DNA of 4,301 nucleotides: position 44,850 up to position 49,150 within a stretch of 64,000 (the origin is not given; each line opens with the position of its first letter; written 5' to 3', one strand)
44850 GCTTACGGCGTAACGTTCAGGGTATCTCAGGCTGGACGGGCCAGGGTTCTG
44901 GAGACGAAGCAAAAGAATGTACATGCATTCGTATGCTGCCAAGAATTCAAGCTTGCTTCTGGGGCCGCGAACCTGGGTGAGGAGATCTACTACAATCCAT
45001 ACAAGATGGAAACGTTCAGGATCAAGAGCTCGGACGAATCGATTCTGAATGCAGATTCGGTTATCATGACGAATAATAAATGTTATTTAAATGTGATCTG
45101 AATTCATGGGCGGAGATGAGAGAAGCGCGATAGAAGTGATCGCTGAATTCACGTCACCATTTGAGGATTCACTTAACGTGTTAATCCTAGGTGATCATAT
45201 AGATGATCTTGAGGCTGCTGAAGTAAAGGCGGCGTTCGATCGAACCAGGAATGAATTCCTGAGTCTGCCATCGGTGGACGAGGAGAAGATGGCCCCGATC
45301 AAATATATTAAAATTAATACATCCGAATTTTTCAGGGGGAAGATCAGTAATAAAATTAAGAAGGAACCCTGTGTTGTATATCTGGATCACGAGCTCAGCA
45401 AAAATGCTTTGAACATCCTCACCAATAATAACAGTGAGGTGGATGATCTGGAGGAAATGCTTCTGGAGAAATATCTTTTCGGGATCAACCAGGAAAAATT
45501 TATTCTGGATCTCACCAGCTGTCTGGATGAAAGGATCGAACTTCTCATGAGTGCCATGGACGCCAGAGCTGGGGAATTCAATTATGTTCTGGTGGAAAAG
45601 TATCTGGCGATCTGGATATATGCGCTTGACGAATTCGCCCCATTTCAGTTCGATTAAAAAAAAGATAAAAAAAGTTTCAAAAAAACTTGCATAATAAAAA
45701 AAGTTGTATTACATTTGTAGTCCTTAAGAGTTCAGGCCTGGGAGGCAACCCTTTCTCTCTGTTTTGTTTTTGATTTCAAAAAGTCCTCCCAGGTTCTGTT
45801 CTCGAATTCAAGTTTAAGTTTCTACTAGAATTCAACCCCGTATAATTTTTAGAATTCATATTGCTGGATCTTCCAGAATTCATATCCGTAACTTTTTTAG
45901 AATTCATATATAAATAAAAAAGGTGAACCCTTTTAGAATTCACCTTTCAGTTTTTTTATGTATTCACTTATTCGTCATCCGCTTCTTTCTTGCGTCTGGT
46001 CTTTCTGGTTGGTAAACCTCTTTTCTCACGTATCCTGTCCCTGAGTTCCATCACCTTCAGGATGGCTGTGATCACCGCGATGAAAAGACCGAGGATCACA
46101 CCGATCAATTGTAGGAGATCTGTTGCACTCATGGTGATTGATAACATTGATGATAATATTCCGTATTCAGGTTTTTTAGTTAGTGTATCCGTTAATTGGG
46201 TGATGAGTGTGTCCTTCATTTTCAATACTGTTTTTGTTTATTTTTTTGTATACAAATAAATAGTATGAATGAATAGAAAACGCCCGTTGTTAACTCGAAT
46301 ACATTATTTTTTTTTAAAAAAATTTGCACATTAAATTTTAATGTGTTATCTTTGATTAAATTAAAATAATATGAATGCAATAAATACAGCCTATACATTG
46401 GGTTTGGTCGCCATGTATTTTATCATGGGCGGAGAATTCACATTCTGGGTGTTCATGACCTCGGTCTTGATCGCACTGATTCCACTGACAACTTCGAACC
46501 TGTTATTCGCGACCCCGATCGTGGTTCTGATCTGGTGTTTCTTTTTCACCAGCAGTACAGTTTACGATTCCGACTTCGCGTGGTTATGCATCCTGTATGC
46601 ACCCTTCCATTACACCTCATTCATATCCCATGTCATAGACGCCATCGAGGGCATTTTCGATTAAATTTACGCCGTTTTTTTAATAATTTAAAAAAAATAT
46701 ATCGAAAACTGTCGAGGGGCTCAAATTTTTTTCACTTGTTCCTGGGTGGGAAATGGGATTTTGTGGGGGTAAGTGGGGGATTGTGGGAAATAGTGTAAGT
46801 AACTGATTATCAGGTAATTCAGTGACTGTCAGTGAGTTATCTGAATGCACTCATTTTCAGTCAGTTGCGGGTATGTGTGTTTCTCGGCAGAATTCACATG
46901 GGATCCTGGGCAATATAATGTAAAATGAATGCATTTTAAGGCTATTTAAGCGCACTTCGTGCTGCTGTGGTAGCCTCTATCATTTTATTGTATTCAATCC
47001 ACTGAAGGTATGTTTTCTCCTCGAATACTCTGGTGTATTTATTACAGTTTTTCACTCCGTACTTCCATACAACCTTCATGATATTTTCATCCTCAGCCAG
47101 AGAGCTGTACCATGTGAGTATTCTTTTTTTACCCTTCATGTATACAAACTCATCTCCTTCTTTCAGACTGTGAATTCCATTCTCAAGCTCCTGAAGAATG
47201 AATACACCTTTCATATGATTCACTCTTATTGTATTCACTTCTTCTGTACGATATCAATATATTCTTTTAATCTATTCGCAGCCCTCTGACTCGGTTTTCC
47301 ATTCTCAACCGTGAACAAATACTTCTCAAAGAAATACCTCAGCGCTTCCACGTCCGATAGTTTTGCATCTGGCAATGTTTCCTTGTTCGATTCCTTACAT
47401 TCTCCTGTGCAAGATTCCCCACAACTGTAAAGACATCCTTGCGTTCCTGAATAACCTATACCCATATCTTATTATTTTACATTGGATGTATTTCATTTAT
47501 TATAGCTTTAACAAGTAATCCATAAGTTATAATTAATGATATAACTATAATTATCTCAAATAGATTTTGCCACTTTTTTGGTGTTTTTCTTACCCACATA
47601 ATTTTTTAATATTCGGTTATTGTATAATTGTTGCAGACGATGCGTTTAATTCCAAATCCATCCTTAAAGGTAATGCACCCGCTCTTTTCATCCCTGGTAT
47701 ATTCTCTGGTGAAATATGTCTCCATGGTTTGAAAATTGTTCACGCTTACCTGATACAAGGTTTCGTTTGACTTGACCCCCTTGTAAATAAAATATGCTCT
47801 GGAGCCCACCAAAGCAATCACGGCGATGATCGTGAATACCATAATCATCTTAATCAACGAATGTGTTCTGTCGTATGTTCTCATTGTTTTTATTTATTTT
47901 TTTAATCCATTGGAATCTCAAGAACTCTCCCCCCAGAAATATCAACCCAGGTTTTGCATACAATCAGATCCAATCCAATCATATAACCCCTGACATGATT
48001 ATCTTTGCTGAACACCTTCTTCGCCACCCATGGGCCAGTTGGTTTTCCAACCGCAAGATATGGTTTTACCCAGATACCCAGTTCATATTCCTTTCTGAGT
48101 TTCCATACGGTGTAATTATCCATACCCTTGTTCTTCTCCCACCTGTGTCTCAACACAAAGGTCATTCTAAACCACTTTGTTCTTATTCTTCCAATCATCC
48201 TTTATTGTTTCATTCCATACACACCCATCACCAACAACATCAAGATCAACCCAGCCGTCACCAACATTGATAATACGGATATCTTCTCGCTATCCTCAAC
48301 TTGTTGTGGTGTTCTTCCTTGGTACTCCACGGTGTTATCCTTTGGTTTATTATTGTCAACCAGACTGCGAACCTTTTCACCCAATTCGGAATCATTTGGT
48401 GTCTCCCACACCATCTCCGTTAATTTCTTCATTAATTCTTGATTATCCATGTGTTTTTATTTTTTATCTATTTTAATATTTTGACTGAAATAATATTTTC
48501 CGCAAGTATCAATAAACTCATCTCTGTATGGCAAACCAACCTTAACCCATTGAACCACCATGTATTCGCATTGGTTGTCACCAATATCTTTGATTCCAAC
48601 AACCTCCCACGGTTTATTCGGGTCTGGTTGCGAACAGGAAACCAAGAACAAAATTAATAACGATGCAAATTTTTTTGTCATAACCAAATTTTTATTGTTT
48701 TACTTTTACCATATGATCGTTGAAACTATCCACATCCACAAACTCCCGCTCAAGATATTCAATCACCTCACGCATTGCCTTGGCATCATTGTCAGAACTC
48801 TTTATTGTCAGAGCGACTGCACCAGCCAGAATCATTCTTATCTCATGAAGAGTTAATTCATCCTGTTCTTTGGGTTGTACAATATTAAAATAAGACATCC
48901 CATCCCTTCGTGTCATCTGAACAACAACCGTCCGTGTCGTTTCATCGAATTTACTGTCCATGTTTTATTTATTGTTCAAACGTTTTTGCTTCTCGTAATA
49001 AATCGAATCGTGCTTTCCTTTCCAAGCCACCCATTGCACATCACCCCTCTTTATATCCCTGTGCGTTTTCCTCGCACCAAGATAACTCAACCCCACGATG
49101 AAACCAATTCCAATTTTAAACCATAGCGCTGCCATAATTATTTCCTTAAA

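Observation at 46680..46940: Second convergent junction also carries G-run repeats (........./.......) in a 280-bp non-coding gap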

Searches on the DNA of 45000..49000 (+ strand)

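Call 6: search_dna_similar(query=window:45000-49000:+, collection=phages, mode=near)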
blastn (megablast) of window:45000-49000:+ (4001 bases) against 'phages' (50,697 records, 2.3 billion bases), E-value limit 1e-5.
No match.

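Call 81: search_rna_families(source=window, start=46500, end=47100, threshold=evalue, max_evalue=10)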
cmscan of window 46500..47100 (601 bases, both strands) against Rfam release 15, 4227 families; matches with E-value up to 10: 1.
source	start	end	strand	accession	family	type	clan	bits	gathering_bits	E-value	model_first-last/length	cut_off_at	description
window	46651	46664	+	RF01748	nuoG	Cis-reg;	-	12.6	33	7.1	1-43/43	no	nuoG RNA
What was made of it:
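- On Structured non-coding RNA: Only a 12.6-bit chance hit appears at E <= 10 (call 81).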

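Call 108: search_dna_similar(query=window:46600-47000:+, collection=phages, mode=distant, max_evalue=0.01, max_rows=10)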
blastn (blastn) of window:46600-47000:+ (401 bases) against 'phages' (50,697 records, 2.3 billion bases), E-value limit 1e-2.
No match.
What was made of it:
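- Tried and rejected: The reference phage collection had none (calls 6, 108).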

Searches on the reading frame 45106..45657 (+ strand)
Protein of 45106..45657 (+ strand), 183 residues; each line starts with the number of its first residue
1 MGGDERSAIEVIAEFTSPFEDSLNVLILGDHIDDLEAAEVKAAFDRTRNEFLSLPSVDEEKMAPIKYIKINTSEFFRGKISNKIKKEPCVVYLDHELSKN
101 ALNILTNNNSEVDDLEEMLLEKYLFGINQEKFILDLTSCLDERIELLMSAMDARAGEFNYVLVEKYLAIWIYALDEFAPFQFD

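Call 11: search_protein_families(library=pfam, proteins=[window:45106-45657:+], max_evalue=0.01)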
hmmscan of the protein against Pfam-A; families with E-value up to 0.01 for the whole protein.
window:45106-45657:+ (183 aa): 0 families

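Call 12: search_protein_families(library=phrogs, proteins=[window:45106-45657:+], max_evalue=0.01)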
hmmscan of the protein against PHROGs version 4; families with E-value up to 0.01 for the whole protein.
window:45106-45657:+ (183 aa): 0 families

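Call 24: find_related_loci(query=window:45106-45657:+, collection=viral_contigs, flank=6000)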
Query window:45106-45657:+ (183 aa) in viral_contigs; peptide patterns used: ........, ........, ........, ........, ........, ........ (x = any residue, [..] = any of these).
12 stretches matched a pattern, but none encodes a relative of the query by tblastn (E <= 1e-3).

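Call 65: find_homologous_proteins(query=window:45106-45657:+, max_evalue=0.001)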
Query window:45106-45657:+ (183 aa): 11 proteins with E <= 0.001 among 84 candidates.
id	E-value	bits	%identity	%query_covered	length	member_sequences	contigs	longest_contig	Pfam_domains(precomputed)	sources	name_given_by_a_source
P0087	2.0e-112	391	98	100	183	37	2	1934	-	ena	-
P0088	6.8e-105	366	92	100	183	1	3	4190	-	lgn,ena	-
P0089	1.5e-94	333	81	100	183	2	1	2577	-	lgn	-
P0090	3.5e-60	221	56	97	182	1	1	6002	-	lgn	-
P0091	1.6e-59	219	55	98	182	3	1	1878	-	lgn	-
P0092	1.8e-57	212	55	98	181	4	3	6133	-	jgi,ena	jgi:hypothetical protein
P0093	2.6e-57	211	53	97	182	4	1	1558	-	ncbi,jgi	jgi:hypothetical protein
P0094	6.1e-57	210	55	97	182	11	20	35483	-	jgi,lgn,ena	jgi:hypothetical protein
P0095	1.2e-56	209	53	98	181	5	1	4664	-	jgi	jgi:hypothetical protein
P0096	2.4e-56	208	55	98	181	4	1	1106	-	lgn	-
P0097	8.5e-38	148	93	42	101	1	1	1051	-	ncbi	-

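Call 67: find_encoding_contigs(protein=P0090, flank=4000, max_places=1)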
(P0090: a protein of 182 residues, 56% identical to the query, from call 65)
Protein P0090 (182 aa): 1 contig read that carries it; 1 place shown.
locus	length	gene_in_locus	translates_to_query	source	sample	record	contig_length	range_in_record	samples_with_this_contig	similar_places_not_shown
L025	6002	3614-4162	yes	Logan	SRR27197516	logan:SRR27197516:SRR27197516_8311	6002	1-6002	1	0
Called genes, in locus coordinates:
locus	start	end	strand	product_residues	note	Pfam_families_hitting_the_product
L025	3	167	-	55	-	?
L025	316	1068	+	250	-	PF17338:GP88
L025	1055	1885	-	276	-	-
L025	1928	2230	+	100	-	-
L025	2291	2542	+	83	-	-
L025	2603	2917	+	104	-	-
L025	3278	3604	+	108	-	-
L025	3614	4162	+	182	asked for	-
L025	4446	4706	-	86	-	-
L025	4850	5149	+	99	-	-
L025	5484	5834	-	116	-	-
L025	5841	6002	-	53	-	?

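Call 68: find_encoding_contigs(protein=P0092, flank=4000, max_places=1)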
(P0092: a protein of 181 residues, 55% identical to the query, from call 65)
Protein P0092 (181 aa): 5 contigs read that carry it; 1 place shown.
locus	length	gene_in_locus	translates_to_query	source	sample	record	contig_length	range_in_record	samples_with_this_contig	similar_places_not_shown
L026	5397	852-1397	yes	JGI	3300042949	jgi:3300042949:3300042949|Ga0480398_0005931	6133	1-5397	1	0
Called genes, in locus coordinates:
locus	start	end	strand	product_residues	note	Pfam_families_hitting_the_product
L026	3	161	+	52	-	?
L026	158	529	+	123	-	PF25735:Phage_L5_gp82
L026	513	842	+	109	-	-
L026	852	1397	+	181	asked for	-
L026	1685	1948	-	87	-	-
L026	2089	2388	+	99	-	-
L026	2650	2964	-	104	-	-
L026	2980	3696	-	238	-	PF07463:NUMOD4 (weak), PF13392:HNH_3 (weak), PF22083:I-HmuI_NUMOD-like (weak)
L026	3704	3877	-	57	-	-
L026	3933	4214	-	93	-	-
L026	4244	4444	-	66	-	PF14354:Lar_restr_allev (weak)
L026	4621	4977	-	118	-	-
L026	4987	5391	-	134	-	-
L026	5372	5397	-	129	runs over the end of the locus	-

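Call 69: find_encoding_contigs(protein=P0095, flank=4000, max_places=1)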
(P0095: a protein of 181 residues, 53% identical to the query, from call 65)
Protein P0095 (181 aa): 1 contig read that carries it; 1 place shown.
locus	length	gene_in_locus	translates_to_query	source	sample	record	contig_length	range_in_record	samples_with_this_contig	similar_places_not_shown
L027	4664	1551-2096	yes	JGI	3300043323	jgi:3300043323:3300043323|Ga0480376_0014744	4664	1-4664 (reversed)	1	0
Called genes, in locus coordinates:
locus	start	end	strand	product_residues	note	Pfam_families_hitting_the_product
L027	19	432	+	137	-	PF17338:GP88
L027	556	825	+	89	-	-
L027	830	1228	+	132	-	PF25735:Phage_L5_gp82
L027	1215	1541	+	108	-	-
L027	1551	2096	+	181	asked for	-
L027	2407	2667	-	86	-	-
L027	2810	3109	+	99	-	-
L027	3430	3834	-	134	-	-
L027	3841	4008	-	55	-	-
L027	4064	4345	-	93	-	-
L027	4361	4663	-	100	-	?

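Call 70: find_encoding_contigs(protein=P0089, flank=4000, max_places=1)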
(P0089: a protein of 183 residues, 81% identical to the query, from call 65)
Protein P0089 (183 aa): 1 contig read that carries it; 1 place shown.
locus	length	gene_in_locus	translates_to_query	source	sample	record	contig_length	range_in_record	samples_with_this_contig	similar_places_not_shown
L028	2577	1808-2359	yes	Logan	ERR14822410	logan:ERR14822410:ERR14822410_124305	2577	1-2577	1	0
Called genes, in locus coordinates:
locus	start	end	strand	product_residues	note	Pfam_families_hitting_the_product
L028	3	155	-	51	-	?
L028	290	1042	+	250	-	PF17338:GP88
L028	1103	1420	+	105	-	-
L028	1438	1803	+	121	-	PF25735:Phage_L5_gp82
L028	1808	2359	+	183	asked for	-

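Call 104: find_related_loci(query=A5, collection=genome_contigs, flank=3000)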
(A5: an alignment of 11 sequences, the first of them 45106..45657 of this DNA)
Query A5 (183 aa) in genome_contigs; peptide patterns used: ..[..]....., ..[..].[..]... (x = any residue, [..] = any of these).
115 stretches matched a pattern, but none encodes a relative of the query by tblastn (E <= 1e-3).
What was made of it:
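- Tried and rejected: GTDB genomes had none (call 104).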

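Call 105: find_related_loci(query=A5, collection=viral_contigs, flank=3000)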
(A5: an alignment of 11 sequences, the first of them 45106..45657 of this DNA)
Query A5 (183 aa) in viral_contigs; peptide patterns used: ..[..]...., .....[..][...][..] (x = any residue, [..] = any of these).
27 stretches matched a pattern; 1 encode a relative of the query (tblastn E <= 1e-3); 1 distinct loci.
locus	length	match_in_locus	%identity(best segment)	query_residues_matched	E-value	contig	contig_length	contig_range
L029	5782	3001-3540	55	1-181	5e-65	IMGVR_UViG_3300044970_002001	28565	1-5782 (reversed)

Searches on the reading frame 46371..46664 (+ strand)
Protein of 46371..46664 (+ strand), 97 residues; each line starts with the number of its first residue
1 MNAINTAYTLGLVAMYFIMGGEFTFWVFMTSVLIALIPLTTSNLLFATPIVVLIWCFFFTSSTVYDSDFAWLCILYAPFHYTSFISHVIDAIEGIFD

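Call 11: search_protein_families(library=pfam, proteins=[window:46371-46664:+], max_evalue=0.01)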
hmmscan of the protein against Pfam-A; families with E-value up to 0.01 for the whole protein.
window:46371-46664:+ (97 aa): 0 families

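Call 12: search_protein_families(library=phrogs, proteins=[window:46371-46664:+], max_evalue=0.01)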
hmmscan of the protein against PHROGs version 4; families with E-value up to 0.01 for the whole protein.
window:46371-46664:+ (97 aa): 0 families

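Call 25: find_encoding_contigs(protein=window:46371-46664:+, flank=10000, max_places=10)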
Protein window:46371-46664:+ (97 aa): 23 contigs read that carry it; 10 places shown.
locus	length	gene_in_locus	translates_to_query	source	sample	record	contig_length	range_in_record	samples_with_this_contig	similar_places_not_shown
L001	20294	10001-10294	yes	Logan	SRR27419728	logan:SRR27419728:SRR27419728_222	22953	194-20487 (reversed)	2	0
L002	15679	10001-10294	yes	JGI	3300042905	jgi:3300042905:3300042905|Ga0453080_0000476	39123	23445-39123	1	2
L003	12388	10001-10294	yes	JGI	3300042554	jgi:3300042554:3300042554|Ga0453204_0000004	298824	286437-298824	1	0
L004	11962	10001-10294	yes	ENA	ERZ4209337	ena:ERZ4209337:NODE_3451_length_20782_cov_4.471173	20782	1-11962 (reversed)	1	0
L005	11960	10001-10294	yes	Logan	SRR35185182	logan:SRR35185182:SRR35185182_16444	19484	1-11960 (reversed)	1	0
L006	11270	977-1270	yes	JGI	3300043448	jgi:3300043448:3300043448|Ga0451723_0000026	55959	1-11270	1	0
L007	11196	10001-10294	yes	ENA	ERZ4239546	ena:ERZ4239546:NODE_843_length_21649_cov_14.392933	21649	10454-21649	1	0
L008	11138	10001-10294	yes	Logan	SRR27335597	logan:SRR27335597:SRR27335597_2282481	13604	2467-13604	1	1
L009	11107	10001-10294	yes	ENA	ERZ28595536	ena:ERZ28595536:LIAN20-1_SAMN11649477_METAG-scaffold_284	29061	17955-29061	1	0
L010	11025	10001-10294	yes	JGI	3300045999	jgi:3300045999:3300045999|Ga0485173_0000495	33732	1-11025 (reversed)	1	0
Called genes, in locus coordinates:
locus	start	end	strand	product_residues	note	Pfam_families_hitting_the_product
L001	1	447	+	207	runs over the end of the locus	-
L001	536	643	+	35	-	-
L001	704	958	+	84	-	-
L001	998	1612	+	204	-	PF14025:DUF4241 (weak)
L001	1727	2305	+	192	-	-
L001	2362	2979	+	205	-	-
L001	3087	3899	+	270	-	PF06067:DUF932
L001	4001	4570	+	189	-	-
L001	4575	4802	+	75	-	-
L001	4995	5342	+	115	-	-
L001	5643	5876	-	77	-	-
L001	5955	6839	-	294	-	PF18406:DUF1281_C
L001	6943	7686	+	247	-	PF17338:GP88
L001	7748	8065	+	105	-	-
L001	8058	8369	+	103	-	-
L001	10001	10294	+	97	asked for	-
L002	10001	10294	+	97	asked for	-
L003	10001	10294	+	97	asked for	-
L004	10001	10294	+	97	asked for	-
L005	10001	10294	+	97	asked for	-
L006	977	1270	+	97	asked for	-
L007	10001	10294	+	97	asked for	-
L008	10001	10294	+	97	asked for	-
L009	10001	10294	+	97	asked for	-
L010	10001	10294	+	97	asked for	-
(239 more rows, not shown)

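Call 34: find_homologous_proteins(query=window:46371-46664:+, max_evalue=0.001)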
Query window:46371-46664:+ (97 aa): 6 proteins with E <= 0.001 among 6 candidates.
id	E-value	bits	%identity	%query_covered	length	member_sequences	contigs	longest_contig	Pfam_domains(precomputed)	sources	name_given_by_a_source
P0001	5.6e-56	205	100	100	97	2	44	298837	-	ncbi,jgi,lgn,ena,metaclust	jgi:hypothetical protein|metaclust:\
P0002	2.4e-42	161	79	99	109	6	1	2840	-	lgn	-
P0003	1.4e-38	149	75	98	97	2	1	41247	-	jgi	jgi:hypothetical protein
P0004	1.2e-36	143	67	99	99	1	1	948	-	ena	-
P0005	4.1e-36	141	71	98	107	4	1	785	-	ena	-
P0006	6.3e-33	131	66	99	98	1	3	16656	-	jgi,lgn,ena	jgi:hypothetical protein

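Call 35: find_encoding_contigs(protein=P0003, flank=10000, max_places=3)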
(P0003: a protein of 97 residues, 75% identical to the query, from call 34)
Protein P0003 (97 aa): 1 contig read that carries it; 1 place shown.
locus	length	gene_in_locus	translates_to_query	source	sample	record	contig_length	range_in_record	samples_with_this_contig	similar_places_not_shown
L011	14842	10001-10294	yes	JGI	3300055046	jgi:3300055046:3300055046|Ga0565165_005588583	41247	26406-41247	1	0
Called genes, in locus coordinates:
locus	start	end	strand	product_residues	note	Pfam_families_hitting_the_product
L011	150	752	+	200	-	-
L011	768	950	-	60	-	-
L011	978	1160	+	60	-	-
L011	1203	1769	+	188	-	-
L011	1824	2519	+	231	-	-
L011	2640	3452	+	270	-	PF06067:DUF932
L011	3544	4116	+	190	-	-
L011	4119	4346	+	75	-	-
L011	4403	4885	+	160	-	-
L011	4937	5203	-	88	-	-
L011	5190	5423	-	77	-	-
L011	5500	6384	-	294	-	PF18406:DUF1281_C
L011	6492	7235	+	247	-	PF17338:GP88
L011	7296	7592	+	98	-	-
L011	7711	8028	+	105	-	-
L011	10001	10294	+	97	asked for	-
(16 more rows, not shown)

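Call 36: find_encoding_contigs(protein=P0006, flank=10000, max_places=3)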
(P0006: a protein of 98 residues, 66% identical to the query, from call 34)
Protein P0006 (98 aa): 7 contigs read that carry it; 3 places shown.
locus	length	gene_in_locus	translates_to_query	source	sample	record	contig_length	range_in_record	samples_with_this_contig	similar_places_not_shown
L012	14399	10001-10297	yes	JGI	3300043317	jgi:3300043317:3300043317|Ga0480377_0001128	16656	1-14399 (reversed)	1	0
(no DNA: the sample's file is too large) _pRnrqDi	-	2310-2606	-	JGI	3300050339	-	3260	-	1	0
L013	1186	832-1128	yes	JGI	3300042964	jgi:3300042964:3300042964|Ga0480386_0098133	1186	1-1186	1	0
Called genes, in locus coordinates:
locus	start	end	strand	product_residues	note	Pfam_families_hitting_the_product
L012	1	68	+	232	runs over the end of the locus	-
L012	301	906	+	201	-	-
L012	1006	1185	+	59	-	-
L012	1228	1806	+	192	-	-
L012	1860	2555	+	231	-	-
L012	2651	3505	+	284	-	PF06067:DUF932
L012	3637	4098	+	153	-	-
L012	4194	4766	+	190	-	-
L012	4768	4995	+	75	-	-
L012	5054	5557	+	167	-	-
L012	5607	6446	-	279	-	PF18406:DUF1281_C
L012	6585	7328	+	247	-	PF17338:GP88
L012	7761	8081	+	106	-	-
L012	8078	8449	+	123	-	PF25735:Phage_L5_gp82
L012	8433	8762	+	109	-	-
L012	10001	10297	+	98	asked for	-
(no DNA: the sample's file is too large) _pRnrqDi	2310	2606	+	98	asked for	-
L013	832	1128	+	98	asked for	-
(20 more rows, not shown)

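Call 37: find_encoding_contigs(protein=P0002, flank=10000, max_places=3)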
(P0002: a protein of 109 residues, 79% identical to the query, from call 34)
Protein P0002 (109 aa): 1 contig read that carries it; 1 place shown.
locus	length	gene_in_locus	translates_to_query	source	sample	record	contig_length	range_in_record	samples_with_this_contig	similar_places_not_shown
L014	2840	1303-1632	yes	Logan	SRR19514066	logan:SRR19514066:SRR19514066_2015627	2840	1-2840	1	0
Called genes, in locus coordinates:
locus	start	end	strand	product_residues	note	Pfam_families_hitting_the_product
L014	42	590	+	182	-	-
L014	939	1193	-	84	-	-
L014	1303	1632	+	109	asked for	-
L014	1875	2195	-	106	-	-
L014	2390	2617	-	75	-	-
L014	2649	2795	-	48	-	-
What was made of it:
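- Control: the neighbouring intergenic regions of the same lineages vary by tens of nt (284-349 and 110-152 nt; coordinates in calls 25, 35-37, 67-69).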

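Call 100: search_protein_families(library=pfam, proteins=[window:46371-46664:+], max_evalue=1)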
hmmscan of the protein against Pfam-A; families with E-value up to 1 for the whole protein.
window:46371-46664:+ (97 aa): 0 families

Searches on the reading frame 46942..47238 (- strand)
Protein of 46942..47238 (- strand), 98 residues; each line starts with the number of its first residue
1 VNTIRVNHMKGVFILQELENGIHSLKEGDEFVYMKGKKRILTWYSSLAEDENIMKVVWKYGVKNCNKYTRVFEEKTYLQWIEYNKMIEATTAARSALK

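Call 11: search_protein_families(library=pfam, proteins=[window:46942-47238:-], max_evalue=0.01)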
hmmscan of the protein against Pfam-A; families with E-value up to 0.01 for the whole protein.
window:46942-47238:- (98 aa): 0 families

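Call 12: search_protein_families(library=phrogs, proteins=[window:46942-47238:-], max_evalue=0.01)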
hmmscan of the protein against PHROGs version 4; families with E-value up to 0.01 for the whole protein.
window:46942-47238:- (98 aa): 0 families

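Call 23: find_related_loci(query=window:46942-47238:-, collection=viral_contigs, flank=6000)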
Query window:46942-47238:- (98 aa) in viral_contigs; peptide patterns used: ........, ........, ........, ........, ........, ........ (x = any residue, [..] = any of these).
10 stretches matched a pattern, but none encodes a relative of the query by tblastn (E <= 1e-3).

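Call 100: search_protein_families(library=pfam, proteins=[window:46942-47238:-], max_evalue=1)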
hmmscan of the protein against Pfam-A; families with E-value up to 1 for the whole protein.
window:46942-47238:- (98 aa): 1 family
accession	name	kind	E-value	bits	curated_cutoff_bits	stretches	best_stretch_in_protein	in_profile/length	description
PF01793.22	Glyco_transf_15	-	0.02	14.7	25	1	29-84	194-249/325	Glycolipid 2-alpha-mannosyltransferase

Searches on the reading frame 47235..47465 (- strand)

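Call 11: search_protein_families(library=pfam, proteins=[window:47235-47465:-], max_evalue=0.01)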
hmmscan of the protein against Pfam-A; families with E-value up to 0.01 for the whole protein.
window:47235-47465:- (76 aa): 0 families

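Call 12: search_protein_families(library=phrogs, proteins=[window:47235-47465:-], max_evalue=0.01)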
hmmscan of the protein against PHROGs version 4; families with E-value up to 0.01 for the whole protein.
window:47235-47465:- (76 aa): 0 families

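Call 100: search_protein_families(library=pfam, proteins=[window:47235-47465:-], max_evalue=1)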
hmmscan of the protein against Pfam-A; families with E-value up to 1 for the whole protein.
window:47235-47465:- (76 aa): 1 family
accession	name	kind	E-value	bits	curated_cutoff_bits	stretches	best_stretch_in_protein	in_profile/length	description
PF08951.15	EntA_Immun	-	0.16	12.7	22.1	1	35-71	16-52/73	Enterocin A Immunity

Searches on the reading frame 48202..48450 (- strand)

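Call 100: search_protein_families(library=pfam, proteins=[window:48202-48450:-], max_evalue=1)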
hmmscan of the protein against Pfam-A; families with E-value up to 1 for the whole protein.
window:48202-48450:- (82 aa): 3 families
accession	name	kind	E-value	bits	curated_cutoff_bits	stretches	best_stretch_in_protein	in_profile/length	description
PF10661.14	EssA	-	0.03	14.6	24.1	1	16-75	84-138/147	WXG100 protein secretion system (Wss), protein EssA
PF21954.1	TUNAR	-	0.1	12.9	27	1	50-75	14-39/48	TUNAR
PF25100.1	DUF7809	-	0.18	12.5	27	1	4-44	90-133/160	Domain of unknown function (DUF7809)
